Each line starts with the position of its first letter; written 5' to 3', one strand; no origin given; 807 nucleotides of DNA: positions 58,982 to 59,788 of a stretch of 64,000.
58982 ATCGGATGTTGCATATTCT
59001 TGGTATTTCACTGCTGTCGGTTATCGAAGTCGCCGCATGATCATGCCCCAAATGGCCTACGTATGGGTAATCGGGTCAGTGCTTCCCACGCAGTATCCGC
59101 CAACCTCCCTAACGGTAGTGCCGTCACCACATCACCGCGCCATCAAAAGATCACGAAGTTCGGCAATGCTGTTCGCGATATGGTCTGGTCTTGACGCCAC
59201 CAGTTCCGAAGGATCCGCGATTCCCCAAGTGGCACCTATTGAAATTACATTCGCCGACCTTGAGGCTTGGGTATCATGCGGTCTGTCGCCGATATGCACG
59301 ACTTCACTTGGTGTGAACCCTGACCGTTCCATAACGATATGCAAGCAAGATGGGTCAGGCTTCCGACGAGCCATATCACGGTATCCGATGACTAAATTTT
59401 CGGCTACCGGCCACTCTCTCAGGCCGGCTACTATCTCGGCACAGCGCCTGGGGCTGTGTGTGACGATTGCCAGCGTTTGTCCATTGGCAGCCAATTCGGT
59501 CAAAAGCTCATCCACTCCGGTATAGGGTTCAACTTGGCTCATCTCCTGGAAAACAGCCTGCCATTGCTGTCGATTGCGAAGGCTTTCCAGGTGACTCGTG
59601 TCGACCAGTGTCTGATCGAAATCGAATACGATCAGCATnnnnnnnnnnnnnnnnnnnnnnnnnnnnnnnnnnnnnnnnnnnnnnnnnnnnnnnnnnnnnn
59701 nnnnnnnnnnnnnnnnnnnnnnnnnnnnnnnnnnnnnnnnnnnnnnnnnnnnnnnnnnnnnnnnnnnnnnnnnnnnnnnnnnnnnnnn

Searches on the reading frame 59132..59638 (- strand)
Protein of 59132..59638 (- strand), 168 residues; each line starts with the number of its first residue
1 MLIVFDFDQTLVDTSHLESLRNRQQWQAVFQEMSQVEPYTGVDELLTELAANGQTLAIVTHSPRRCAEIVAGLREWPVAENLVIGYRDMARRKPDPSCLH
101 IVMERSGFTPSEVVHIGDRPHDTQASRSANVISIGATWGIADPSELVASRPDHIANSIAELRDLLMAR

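Call 54: search_protein_families(library=pfam, proteins=[window:59132-59638:-], max_evalue=0.1)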
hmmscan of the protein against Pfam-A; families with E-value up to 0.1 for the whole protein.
window:59132-59638:- (168 aa): 9 families
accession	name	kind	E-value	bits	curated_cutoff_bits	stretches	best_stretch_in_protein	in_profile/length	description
PF13419.12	HAD_2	-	1.6e-23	84.2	23.8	1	24-135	67-177/178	Haloacid dehalogenase-like hydrolase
PF00702.32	Hydrolase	-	1.9e-17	64.7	26.4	1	25-129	86-190/191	haloacid dehalogenase-like hydrolase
PF13242.12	Hydrolase_like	-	1.3e-09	38.2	22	1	91-161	2-75/75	HAD-hyrolase-like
PF12710.13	HAD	-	7.5e-09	36.7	27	1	40-125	88-187/189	haloacid dehalogenase-like hydrolase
PF06888.18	Put_Phosphatase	-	0.0011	18.9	27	1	1-60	1-64/234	Putative Phosphatase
PF03031.24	NIF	-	0.0038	17.4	21.8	1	2-134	2-131/160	NLI interacting factor-like phosphatase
PF08645.17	PNK3P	-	0.0045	17.2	22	1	2-60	2-52/161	Polynucleotide kinase 3 phosphatase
PF12689.13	Acid_PPase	-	0.05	13.9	27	1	2-70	5-80/169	Acid Phosphatase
PF06941.18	NT5C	-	0.097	13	24.8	0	11-76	44-105/180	5' nucleotidase, deoxy (Pyrimidine), cytosolic type C protein (NT5C)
